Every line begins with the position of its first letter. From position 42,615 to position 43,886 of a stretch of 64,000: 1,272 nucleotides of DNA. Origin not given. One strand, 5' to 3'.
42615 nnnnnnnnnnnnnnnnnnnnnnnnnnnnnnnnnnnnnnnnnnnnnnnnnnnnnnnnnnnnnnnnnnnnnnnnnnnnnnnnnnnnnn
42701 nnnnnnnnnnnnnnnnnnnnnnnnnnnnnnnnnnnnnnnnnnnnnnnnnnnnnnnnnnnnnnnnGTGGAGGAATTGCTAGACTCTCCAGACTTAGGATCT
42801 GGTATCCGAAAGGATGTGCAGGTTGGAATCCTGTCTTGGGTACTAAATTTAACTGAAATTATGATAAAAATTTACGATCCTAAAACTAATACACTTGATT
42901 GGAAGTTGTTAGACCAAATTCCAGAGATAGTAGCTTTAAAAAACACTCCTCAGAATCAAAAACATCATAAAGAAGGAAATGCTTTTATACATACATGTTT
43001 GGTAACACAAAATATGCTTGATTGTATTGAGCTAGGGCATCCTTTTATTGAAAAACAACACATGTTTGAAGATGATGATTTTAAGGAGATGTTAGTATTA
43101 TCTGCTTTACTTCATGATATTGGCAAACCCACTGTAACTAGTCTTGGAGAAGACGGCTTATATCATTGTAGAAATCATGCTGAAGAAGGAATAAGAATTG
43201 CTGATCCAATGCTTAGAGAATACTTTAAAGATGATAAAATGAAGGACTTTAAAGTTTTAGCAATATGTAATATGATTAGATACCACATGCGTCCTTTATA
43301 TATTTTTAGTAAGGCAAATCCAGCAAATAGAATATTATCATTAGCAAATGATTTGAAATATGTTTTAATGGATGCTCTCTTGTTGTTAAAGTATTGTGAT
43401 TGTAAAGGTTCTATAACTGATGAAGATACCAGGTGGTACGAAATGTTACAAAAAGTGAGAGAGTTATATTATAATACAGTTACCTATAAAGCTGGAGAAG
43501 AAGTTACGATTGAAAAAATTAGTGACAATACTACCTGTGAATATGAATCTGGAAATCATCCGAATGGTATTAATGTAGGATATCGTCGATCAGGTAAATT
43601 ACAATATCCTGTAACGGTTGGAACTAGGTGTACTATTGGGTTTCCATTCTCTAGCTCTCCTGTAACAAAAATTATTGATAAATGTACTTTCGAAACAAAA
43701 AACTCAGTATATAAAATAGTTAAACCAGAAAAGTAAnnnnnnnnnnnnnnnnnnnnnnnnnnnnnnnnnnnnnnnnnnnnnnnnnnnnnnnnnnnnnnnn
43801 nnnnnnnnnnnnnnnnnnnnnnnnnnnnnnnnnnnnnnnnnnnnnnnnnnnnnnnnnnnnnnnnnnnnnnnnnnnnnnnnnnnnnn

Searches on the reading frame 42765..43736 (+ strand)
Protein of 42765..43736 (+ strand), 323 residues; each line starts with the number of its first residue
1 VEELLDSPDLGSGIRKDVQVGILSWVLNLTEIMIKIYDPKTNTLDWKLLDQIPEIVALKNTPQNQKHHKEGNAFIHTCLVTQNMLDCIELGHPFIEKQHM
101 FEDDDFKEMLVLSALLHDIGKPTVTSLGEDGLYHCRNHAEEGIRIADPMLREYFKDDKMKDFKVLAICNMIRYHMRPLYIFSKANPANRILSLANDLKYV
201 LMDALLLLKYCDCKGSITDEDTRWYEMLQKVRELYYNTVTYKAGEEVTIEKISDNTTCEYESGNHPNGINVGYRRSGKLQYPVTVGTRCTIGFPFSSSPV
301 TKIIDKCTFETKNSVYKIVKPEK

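Call 9: search_protein_families(library=phrogs, proteins=[window:42765-43736:+], max_evalue=0.001)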
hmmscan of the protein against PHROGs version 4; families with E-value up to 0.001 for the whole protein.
window:42765-43736:+ (323 aa): 2 families
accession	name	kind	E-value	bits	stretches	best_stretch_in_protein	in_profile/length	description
phrog_6931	-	unknown function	4.9e-09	36.9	1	60-234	23-172/343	-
phrog_2244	-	DNA, RNA and nucleotide metabolism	2.8e-05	24.7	1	51-242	205-357/392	tRNA nucleotidyltransferase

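Call 56: search_protein_families(library=pfam, proteins=[window:42861-43733:+], max_evalue=0.01)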
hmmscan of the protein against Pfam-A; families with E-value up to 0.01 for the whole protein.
seq(291 aa): 1 family
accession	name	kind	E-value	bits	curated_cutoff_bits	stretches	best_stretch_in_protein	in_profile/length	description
PF01966.28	HD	-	7.1e-08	33.2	22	1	72-149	21-92/116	HD domain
